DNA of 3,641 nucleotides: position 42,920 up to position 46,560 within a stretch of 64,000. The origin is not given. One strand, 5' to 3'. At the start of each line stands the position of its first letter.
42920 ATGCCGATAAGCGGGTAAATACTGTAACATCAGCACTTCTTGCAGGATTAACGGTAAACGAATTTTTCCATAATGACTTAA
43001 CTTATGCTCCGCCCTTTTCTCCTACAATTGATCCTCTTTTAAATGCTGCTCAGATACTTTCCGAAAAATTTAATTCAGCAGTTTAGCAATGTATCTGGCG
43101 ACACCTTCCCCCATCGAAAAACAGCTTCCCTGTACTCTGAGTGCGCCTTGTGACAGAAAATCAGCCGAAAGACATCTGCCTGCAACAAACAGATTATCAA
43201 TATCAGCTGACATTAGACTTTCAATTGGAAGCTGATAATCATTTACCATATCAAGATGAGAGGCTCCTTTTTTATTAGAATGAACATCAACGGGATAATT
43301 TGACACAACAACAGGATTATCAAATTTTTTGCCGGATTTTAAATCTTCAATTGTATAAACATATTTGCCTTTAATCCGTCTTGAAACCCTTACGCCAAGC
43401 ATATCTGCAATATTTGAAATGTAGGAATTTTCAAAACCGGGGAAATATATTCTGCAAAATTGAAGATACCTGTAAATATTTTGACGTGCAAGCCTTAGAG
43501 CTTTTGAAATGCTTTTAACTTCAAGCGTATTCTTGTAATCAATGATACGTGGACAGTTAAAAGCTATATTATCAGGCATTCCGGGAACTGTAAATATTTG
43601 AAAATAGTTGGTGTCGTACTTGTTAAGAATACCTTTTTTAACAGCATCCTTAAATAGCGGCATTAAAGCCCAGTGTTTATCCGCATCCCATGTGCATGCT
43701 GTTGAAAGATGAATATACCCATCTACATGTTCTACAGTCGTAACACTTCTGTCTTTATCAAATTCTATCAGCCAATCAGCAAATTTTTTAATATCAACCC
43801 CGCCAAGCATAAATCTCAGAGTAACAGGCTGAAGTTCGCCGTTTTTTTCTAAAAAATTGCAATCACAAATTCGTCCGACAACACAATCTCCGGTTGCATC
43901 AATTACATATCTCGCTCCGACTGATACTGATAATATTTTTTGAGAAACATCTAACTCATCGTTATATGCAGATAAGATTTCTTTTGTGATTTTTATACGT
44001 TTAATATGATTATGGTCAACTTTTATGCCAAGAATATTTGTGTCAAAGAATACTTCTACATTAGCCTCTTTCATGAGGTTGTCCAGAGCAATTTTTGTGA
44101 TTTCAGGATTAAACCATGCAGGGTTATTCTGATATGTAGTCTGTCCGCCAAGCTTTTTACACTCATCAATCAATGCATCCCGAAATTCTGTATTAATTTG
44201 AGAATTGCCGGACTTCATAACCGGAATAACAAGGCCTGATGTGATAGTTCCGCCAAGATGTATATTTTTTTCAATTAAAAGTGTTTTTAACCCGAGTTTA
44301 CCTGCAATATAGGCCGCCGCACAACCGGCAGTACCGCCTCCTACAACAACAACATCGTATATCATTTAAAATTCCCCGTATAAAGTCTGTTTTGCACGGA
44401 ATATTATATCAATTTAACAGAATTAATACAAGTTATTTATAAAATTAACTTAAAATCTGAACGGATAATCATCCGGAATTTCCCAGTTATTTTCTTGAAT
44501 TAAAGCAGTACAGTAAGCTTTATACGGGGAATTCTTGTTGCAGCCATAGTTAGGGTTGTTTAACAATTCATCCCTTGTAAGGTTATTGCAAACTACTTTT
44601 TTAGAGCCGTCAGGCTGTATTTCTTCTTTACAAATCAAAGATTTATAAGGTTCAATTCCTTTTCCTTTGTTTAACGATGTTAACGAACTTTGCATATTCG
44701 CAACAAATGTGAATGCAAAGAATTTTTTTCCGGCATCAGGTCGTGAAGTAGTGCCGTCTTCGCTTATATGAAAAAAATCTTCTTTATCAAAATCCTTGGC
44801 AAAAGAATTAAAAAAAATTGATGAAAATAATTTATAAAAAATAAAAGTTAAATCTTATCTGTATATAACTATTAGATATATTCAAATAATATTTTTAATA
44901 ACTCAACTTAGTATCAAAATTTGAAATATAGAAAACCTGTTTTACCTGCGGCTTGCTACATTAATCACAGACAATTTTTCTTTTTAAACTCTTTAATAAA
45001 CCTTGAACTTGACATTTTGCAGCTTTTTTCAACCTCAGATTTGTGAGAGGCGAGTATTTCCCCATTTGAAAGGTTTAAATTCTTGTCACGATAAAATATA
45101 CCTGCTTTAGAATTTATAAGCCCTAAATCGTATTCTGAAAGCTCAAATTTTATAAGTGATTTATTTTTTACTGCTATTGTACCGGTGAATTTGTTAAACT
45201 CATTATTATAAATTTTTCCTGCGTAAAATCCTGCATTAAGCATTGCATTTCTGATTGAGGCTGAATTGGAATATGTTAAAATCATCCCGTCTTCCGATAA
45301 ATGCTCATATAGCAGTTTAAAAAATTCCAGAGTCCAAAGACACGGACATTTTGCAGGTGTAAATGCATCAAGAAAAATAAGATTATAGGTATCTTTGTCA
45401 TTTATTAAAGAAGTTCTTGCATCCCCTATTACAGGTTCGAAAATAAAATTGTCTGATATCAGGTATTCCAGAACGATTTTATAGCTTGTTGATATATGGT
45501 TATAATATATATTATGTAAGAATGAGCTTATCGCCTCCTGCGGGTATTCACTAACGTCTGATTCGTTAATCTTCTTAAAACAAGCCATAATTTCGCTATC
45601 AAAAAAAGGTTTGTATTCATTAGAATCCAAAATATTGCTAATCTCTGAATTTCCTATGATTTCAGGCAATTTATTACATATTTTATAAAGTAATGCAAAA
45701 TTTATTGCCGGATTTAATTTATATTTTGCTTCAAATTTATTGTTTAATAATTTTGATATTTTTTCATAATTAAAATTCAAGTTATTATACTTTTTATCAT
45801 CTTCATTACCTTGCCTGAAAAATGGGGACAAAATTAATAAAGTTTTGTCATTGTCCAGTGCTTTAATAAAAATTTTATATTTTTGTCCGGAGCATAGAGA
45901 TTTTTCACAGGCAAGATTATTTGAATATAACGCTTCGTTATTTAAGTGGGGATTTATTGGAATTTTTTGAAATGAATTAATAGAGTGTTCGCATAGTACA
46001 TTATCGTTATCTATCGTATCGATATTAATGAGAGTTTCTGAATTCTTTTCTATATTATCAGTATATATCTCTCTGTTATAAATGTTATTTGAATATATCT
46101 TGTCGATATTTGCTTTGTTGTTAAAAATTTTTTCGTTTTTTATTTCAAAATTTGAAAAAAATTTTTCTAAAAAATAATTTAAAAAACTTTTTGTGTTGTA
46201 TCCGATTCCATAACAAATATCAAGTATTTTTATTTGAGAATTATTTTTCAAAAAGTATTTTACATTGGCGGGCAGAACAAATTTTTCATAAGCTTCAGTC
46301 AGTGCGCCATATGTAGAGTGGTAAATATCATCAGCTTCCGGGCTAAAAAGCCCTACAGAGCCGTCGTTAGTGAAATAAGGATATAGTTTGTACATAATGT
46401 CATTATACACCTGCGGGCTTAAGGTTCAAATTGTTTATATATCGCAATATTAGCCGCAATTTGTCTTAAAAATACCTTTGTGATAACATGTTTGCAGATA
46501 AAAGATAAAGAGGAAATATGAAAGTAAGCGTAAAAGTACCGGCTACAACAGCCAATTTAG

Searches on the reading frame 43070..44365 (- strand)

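Call 93: search_protein_families(library=pfam, proteins=[window:43070-44365:-], max_evalue=0.00001)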
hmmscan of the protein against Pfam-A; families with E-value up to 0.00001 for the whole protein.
window:43070-44365:- (431 aa): 8 families
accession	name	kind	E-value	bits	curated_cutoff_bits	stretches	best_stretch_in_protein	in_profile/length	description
PF12831.13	FAD_oxidored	-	4.9e-80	270.3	27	1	4-424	1-392/416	FAD dependent oxidoreductase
PF01134.28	GIDA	-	2.8e-08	33.7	22.1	1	4-36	1-33/391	Glucose inhibited division protein A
PF13450.12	NAD_binding_8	-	2e-07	31.6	21.9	1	7-43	1-37/68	NAD(P)-binding Rossmann-like domain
PF01266.30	DAO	-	2.9e-07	30.8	27.9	0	4-39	1-37/353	FAD dependent oxidoreductase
PF07992.20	Pyr_redox_2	-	3.1e-07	30.6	26.1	1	3-126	1-87/291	Pyridine nucleotide-disulphide oxidoreductase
PF00890.30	FAD_binding_2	-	3.7e-07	30.1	20.4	1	4-42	1-39/414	FAD binding domain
PF01946.23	Thi4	-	2.2e-06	27.5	26.2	1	3-62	18-81/235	Thi4 family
PF03486.20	HI0933_like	-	7.7e-06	26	50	0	4-40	2-38/244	HI0933-like protein Rossmann domain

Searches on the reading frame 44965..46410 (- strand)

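Call 93: search_protein_families(library=pfam, proteins=[window:44965-46410:-], max_evalue=0.00001)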
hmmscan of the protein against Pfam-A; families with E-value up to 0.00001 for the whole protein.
window:44965-46410:- (481 aa): 1 family
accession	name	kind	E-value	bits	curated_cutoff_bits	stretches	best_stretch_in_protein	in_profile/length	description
PF05430.17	Methyltransf_30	-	5.9e-18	65.4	22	1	321-398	30-107/124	S-adenosyl-L-methionine-dependent methyltransferase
